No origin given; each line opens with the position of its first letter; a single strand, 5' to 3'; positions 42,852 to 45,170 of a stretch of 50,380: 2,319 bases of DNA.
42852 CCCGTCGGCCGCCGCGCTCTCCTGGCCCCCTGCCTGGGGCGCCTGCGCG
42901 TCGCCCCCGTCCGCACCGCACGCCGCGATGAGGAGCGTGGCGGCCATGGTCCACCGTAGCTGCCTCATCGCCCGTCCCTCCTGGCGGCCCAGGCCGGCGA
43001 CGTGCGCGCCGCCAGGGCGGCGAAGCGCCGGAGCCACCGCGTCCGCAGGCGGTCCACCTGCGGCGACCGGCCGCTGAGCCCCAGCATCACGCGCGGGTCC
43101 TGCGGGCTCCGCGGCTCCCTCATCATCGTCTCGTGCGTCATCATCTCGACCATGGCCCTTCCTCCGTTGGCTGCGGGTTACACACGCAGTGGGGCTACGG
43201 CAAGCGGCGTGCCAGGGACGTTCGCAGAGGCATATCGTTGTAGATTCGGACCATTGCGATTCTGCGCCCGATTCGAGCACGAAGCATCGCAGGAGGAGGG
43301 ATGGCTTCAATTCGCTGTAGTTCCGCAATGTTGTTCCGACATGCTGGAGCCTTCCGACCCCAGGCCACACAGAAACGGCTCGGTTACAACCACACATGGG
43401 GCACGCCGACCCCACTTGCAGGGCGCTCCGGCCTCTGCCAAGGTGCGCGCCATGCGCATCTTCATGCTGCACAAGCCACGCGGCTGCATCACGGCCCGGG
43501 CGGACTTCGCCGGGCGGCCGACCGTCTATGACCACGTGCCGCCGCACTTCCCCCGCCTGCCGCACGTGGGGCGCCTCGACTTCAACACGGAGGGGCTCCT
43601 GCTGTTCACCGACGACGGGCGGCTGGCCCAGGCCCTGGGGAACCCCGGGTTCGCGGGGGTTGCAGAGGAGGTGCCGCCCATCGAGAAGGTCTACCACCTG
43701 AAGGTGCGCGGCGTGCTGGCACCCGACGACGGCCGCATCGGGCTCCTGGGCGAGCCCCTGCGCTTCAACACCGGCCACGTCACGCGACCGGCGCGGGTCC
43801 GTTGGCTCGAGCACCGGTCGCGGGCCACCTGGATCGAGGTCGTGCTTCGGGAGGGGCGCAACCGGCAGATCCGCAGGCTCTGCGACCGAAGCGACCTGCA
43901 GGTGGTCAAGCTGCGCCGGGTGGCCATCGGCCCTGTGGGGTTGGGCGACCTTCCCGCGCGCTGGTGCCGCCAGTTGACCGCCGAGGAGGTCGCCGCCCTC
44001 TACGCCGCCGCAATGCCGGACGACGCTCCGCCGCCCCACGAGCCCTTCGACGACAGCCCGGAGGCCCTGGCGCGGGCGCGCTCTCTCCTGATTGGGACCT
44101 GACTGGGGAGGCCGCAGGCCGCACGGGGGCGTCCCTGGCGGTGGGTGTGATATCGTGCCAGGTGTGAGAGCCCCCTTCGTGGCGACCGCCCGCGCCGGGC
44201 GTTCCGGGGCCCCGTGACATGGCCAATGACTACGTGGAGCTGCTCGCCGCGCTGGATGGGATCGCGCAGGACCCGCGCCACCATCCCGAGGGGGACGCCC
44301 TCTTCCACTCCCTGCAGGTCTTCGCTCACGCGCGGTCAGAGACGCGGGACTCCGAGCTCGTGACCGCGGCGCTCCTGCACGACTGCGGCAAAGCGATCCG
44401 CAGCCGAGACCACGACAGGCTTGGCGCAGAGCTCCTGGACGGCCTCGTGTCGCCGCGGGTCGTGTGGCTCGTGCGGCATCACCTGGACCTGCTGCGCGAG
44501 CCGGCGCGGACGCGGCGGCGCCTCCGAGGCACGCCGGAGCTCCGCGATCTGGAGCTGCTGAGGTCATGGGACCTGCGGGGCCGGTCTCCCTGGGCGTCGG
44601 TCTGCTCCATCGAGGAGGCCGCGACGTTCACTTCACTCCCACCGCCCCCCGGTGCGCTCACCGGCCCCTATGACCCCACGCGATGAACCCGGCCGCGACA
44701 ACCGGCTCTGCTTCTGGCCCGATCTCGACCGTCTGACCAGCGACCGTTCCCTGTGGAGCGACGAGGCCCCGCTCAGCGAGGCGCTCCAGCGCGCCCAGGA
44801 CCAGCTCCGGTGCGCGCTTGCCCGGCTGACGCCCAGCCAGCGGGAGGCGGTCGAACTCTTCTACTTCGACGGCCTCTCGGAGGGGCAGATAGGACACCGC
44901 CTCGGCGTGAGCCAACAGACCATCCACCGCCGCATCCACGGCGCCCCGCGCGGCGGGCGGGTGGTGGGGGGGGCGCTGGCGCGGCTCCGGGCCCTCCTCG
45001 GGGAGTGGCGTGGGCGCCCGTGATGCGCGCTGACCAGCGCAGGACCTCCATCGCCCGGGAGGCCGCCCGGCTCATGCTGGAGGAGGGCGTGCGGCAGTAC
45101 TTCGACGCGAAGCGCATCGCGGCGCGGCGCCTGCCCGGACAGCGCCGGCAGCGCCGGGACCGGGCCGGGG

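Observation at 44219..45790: Overlapping HD-hydrolase / sigma-4 HTH / minimal nucleotidyltransferase three-gene cassette inside a defense-like islet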

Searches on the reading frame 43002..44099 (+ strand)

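Call 3: search_protein_families(library=pfam, proteins=[window:43002-44099:+], max_evalue=0.1)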
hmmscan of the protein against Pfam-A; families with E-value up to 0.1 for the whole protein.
window:43002-44099:+ (366 aa): 1 family
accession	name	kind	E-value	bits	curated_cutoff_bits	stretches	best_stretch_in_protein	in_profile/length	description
PF00849.27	PseudoU_synth_2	-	4.5e-14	53.4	26.8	1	153-294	2-150/152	RNA pseudouridylate synthase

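Call 4: search_protein_families(library=ncbifam, proteins=[window:43002-44099:+], max_evalue=0.1)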
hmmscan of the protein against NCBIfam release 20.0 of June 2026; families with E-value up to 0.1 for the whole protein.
window:43002-44099:+ (366 aa): 7 families
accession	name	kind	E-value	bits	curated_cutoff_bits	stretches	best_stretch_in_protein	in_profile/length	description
TIGR00093.1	TIGR00093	subfamily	1.7e-30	105.9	109.3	1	157-326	1-160/161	pseudouridine synthase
NF007976.1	PRK10700.1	equivalog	1.7e-22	79.9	290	1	149-315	65-221/291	23S rRNA pseudouridine(2605) synthase RluB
NF008097.0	PRK10839.1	equivalog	9.1e-16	58.2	275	1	147-333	56-230/232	16S rRNA pseudouridine(516) synthase RsuA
NF007784.0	PRK10475.1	equivalog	1.4e-12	47.2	318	1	153-335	69-234/290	23S rRNA pseudouridine(2604) synthase RluF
NF008487.1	PRK11394.1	equivalog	4.2e-12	46.1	284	1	149-320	26-199/206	23S rRNA pseudouridine(2457) synthase RluE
TIGR00005.1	rluA_subfam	subfamily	0.0033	16.8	192.7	0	153-204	82-138/298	RluA family pseudouridine synthase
NF053808.1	Ssp4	equivalog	0.065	12.4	300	1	38-98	93-150/280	Ssp4 family T6SS effector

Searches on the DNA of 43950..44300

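Call 73: search_rna_families(source=window, start=43950, end=44300, threshold=evalue, max_evalue=10, show_alignments=3)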
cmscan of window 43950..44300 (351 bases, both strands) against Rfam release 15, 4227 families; matches with E-value up to 10: 2.
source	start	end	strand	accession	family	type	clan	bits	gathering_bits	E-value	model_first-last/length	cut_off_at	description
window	44140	44176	+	RF03186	mir-3689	Gene; miRNA;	-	20.7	58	0.086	1-72/72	no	mir-3689 microRNA precursor family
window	44007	44056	-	RF01333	CRISPR-DR20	Gene; CRISPR;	-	15.2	42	2.3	1-36/36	no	CRISPR RNA direct repeat element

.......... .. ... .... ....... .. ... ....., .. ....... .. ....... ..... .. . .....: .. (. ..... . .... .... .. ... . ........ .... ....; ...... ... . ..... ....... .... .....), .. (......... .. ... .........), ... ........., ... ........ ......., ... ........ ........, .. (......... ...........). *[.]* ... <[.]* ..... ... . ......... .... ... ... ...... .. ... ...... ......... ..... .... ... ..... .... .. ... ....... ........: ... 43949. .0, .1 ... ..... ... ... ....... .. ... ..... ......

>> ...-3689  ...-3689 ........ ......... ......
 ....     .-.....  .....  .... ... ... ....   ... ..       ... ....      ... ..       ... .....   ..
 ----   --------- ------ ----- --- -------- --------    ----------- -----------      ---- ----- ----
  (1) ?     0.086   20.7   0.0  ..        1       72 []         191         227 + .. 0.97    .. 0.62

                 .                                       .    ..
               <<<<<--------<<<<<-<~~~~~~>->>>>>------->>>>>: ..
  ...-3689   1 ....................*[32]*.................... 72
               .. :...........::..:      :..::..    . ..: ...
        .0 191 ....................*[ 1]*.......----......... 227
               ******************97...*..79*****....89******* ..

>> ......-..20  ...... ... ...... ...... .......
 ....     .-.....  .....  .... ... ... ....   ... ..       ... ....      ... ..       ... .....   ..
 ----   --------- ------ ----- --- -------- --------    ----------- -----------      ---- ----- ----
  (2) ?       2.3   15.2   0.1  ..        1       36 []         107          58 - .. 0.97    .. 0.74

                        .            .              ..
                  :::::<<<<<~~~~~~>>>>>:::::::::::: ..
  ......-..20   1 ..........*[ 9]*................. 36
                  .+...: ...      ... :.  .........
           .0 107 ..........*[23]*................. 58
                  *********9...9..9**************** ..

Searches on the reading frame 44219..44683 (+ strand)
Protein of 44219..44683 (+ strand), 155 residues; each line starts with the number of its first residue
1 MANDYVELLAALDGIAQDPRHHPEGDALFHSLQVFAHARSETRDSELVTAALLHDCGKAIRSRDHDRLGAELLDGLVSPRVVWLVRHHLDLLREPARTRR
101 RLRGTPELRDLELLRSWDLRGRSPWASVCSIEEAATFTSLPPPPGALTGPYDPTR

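Call 3: search_protein_families(library=pfam, proteins=[window:44219-44683:+], max_evalue=0.1)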
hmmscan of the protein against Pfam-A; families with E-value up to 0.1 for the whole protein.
window:44219-44683:+ (155 aa): 3 families
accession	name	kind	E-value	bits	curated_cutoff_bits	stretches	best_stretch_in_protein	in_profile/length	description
PF01966.28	HD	-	4.8e-10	40.2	22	1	30-109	4-102/116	HD domain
PF21447.3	Ppx-GppA_III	-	0.032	14.5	27.3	1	27-73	29-76/177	Ppx/GppA phosphatase, domain III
PF13328.12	HD_4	-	0.096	12.9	27.2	0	20-91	13-77/156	HD domain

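Call 4: search_protein_families(library=ncbifam, proteins=[window:44219-44683:+], max_evalue=0.1)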
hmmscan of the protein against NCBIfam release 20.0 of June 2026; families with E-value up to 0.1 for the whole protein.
window:44219-44683:+ (155 aa): 11 families
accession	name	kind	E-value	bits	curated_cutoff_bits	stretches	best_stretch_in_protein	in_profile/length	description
TIGR03276.1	Phn-HD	hypoth_equivalog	6.8e-07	29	214.6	1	29-90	28-100/179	phosphonate degradation HD-domain oxygenase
NF008137.0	PRK10885.1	equivalog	2.5e-06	26.6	451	1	9-64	210-265/409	multifunctional CCA addition/repair protein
NF045665.1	NTPtran_DVU1551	equivalog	1.8e-05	23.9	315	1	41-94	242-293/359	DVU_1551 family NTP transferase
TIGR00277.1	HDIG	domain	8.9e-05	22.3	27.6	1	42-81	24-73/84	HDIG domain-containing metalloprotein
NF002895.0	PRK03381.1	equivalog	0.0013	17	631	1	37-100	436-505/782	[protein-PII] uridylyltransferase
NF052439.1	HMPDioxPhnZ1GIM8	equivalog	0.0017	17.9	300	1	28-66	45-82/199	hydroxymethylphosphonate dioxygenase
TIGR02692.1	tRNA_CCA_actino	equivalog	0.0017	17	438.8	1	20-65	252-299/466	CCA tRNA nucleotidyltransferase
TIGR01693.1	UTase_glnD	equivalog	0.0017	16.7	519.4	1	47-96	468-524/850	[protein-PII] uridylyltransferase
NF049941.1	HyMthAminphonOxyTmpB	equivalog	0.0026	17.5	300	1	30-89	33-103/188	(R)-1-hydroxy-2-trimethylaminoethylphosphonate oxygenase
NF003467.0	PRK05092.1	equivalog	0.0081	13.9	959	1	45-91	540-594/940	[protein-PII] uridylyltransferase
NF001265.0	PRK00227.1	equivalog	0.01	14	799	1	30-73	384-430/693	[protein-PII] uridylyltransferase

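Call 5: search_protein_families(library=padloc, proteins=[window:44219-44683:+], max_evalue=0.1)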
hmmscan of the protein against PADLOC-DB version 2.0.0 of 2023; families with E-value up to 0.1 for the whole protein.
window:44219-44683:+ (155 aa): 1 family
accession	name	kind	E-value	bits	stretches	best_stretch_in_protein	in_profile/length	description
PDLC01444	Cas10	-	0.087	9.6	1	46-78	6-33/605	CAS-III; effector_LS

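Call 16: find_homologous_proteins(query=window:44219-44683:+)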
Query window:44219-44683:+ (155 aa): 1007 proteins with E <= 0.001 among 1454 candidates; the best 120 are listed.
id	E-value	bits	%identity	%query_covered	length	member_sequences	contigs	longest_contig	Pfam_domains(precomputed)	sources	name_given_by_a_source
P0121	1.7e-98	345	100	100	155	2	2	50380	PF01966.29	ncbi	ncbi:MAG: hypothetical protein AMXMBFR23_28550 [Chloroflexota bacterium]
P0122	5.6e-56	207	68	93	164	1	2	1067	PF01966.29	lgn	-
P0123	1.4e-55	205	70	90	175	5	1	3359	PF01966.29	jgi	jgi:hypothetical protein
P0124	3.6e-55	204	69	92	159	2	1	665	PF01966.29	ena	-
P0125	8.5e-55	203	70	87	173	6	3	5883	PF01966.29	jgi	jgi:hypothetical protein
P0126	1.2e-54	202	73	81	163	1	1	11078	PF01966.29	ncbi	-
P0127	1.4e-54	202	68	92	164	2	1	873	PF01966.29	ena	-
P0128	1.4e-54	202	71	83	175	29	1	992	PF01966.29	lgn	-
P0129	2.3e-54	201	67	99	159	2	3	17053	PF01966.29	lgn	-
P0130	2.4e-54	201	67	92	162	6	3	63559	PF01966.29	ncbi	-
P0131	4.0e-54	201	70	88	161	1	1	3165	PF01966.29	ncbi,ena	-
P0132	4.7e-54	200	68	90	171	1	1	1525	PF01966.29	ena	-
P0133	1.0e-53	199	72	80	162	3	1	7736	PF01966.29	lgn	-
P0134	1.4e-53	199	66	99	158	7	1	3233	PF01966.29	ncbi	-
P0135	2.2e-53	198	69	86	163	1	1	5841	PF01966.29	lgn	-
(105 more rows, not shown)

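Call 31: search_solved_structures(query=A3, max_evalue=1, show_alignments=3)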
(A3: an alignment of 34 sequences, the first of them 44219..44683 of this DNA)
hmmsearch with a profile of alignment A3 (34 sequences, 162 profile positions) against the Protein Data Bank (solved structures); distinct sequences matched with E-value up to 1: 9.
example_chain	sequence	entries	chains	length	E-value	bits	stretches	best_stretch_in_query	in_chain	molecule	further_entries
4mlm_A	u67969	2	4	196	1.8e-11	47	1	26-90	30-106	Predicted HD phosphohydrolase PhnZ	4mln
4n71_A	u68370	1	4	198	2.2e-11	46.7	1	26-90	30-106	Predicted HD phosphohydrolase PhnZ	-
4n6w_A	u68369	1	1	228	9.6e-11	44.6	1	26-90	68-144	Predicted HD phosphohydrolase PhnZ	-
6npa_A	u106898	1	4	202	0.0034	20.1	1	30-99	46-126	TmpB, (R)-1-hydroxy-2-trimethylaminoethylphosphonate oxygenase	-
2pq7_A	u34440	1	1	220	0.026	17.2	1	37-78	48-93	Predicted HD superfamily hydrolase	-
5z7c_A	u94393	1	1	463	0.26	14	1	22-59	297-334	3'3'-cGAMP-specific phosphodiesterase 3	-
6ifn_A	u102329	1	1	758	0.66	12.6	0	46-89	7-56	Type III-A CRISPR-associated protein Csm1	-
6nud_J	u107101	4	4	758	0.69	12.6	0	46-89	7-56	CRISPR system single-strand-specific deoxyribonuclease Cas10/Csm1 (subtype III-A)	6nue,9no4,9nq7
8bmw_K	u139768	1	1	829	1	12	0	39-77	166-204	CRISPR-associated protein Cas10 (Type III-D)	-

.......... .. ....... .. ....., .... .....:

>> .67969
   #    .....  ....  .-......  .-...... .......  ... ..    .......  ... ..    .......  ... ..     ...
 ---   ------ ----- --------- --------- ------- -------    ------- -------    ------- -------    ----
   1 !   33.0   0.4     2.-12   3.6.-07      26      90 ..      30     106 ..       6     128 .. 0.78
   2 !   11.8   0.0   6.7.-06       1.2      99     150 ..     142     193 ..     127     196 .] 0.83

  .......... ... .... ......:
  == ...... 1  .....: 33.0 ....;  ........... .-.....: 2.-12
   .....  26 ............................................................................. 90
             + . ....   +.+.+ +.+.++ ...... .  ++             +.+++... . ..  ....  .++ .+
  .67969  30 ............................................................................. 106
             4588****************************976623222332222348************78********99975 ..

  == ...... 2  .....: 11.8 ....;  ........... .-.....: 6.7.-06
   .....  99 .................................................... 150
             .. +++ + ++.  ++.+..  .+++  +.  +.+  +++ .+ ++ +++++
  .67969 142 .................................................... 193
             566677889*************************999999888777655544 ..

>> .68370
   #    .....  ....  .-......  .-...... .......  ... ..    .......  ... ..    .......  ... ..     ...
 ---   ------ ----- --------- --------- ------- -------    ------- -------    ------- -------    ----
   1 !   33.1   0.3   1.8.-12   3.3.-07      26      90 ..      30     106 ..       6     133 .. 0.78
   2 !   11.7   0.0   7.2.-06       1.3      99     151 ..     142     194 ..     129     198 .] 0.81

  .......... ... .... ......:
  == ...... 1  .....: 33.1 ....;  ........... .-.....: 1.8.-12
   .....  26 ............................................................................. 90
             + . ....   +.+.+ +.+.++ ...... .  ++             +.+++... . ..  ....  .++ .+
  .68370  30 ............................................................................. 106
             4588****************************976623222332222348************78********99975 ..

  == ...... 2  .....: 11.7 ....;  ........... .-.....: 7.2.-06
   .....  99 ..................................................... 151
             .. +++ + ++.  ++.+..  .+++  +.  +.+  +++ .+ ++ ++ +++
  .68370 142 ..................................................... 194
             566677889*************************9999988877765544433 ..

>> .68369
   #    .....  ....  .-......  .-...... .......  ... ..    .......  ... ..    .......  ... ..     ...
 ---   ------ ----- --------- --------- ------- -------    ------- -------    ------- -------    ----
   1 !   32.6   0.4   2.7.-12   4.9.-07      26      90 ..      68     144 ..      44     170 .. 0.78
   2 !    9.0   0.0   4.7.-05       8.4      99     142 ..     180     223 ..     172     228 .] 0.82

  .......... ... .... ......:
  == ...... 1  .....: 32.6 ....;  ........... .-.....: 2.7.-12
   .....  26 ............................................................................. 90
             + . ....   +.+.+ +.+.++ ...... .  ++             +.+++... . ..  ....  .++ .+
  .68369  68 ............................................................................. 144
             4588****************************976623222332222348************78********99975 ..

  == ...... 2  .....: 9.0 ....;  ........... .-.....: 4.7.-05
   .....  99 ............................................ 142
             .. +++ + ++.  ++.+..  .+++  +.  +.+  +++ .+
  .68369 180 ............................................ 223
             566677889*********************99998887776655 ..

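Call 45: predict_structure(alignment_id=A3)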
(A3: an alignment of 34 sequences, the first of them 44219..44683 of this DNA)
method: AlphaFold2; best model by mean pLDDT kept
length: 155 residues; sequences in the alignment: 34
mean_pLDDT: 92.0   pTM: 0.86
mean pLDDT of the five models: 92.0, 91.5, 90.7, 90.4, 90.4
residues with pLDDT >= 90: 132; 70-90: 9; 50-70: 12; < 50: 2
segments of 3 or more residues with pLDDT < 50: none
pLDDT, mean of each block of 10 residues (from residue 1): 91 97 97 98 96 96 93 94 96 96 97 98 97 92 62 51
secondary structure, 60 per line:
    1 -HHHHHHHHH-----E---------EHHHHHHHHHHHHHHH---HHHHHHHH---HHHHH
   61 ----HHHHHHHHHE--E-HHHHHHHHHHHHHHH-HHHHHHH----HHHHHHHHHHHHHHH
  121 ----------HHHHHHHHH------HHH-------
elements in order: H2-10 H27-41 H45-52 H56-60 H65-73 H79-93 H95-101 H106-120 H131-139

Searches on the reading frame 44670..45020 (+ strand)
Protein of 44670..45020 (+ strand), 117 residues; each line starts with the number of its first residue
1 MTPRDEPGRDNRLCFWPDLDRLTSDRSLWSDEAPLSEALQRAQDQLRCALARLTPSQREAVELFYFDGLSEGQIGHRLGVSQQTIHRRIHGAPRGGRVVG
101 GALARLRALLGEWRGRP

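Call 3: search_protein_families(library=pfam, proteins=[window:44670-45020:+], max_evalue=0.1)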
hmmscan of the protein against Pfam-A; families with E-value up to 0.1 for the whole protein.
window:44670-45020:+ (117 aa): 11 families
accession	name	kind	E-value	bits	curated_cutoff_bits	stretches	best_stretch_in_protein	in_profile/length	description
PF08281.18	Sigma70_r4_2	-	3.2e-12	46.4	25.7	1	44-90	2-48/54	Sigma-70, region 4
PF04545.22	Sigma70_r4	-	4.6e-10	39.3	24.1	1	49-92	1-44/50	Sigma-70, region 4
PF07638.17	Sigma70_ECF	-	1e-06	29.2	21.1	1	49-90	132-173/185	ECF sigma factor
PF13936.12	HTH_38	-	5.5e-05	23.3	27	1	52-90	4-42/44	Helix-turn-helix domain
PF13613.12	HTH_Tnp_4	-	0.0026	17.7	27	1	68-90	19-41/53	Helix-turn-helix of DDE superfamily endonuclease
PF04297.20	UPF0122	-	0.0047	17.6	22.7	1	53-90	18-55/101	Putative helix-turn-helix protein, YlxM / p13 like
PF13404.12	HTH_AsnC-type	-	0.0061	16.8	27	1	73-89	22-38/42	AsnC-type helix-turn-helix domain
PF08279.18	HTH_11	-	0.035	14.4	25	1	69-89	16-36/55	HTH domain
PF20432.4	Xre-like-HTH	-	0.038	14.7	25.8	0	68-89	23-44/63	Antitoxin Xre-like helix-turn-helix domain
PF18024.7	HTH_50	-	0.042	14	27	1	73-90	28-45/50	Helix-turn-helix domain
PF13384.12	HTH_23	-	0.076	13.3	24.6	0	61-90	11-39/50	Homeodomain-like domain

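Call 4: search_protein_families(library=ncbifam, proteins=[window:44670-45020:+], max_evalue=0.1)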
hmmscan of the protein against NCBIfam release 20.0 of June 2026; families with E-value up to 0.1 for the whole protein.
window:44670-45020:+ (117 aa): 53 families (the best 25 are shown)
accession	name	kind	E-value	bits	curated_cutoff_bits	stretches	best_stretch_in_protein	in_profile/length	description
TIGR02937.1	sigma70-ECF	superfamily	8.7e-11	41.7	42.9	1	40-91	105-156/165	sigma-70 family RNA polymerase sigma factor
TIGR02983.1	SigE-fam_strep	subfamily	1.7e-08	34.5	141.55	1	36-90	94-148/162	SigE family RNA polymerase sigma factor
NF009172.0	PRK12519.1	subfamily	4.9e-08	32.7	222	1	38-89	127-178/194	RNA polymerase sigma factor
NF007228.0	PRK09646.1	subfamily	6.1e-08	32.5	226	1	40-92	130-182/194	ECF RNA polymerase sigma factor SigK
NF007227.0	PRK09645.1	subfamily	8.9e-07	29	202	1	36-94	104-164/177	sigma-70 family RNA polymerase sigma factor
TIGR02984.1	Sig-70_plancto1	subfamily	1.3e-06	28.1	183.75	1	33-90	120-178/189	RNA polymerase sigma-70 factor, Planctomycetaceae-specific subfamily 1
TIGR02985.1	Sig70_bacteroi1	subfamily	1.5e-06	28.5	126.4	1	39-92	101-154/162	RNA polymerase sigma-70 factor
TIGR02999.1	Sig-70_X6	subfamily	1.5e-06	28.2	126.15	1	37-89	120-171/183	ECF-type sigma factor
TIGR02959.1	SigZ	equivalog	2.8e-06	27.2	168.65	1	25-90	73-138/170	RNA polymerase sigma factor SigZ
NF009179.0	PRK12527.1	equivalog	7.7e-06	26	162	1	19-97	72-150/159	RNA polymerase sigma factor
NF004113.0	PRK05602.1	equivalog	1.1e-05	25.1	208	1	34-83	134-184/211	RNA polymerase sigma factor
NF007229.0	PRK09647.1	equivalog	1.1e-05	24.9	265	1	40-91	142-193/220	RNA polymerase sigma factor SigE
NF005644.0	PRK07408.1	subfamily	1.5e-05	24.8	261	1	38-90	191-243/258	RNA polymerase sigma factor SigF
NF005514.0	PRK07122.1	subfamily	3.4e-05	23.1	372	1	43-87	206-250/264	RNA polymerase sigma factor SigF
TIGR03001.1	Sig-70_gmx1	subfamily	4.4e-05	22.9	154.6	1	40-92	149-201/244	RNA polymerase sigma-70 factor, Myxococcales family 1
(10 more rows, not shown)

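Call 5: search_protein_families(library=padloc, proteins=[window:44670-45020:+], max_evalue=0.1)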
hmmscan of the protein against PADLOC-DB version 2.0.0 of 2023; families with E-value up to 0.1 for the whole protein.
window:44670-45020:+ (117 aa): 3 families
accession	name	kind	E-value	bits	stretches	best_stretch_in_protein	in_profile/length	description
PDLC01851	CARF3--CARF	-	0.00026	18.5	1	48-90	205-246/279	-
PDLC01855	CARF3--CARF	-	0.043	11.5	1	42-87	207-251/288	-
PDLC03260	MTase_II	-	0.065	10.1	1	69-97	120-149/349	Type II methyltransferase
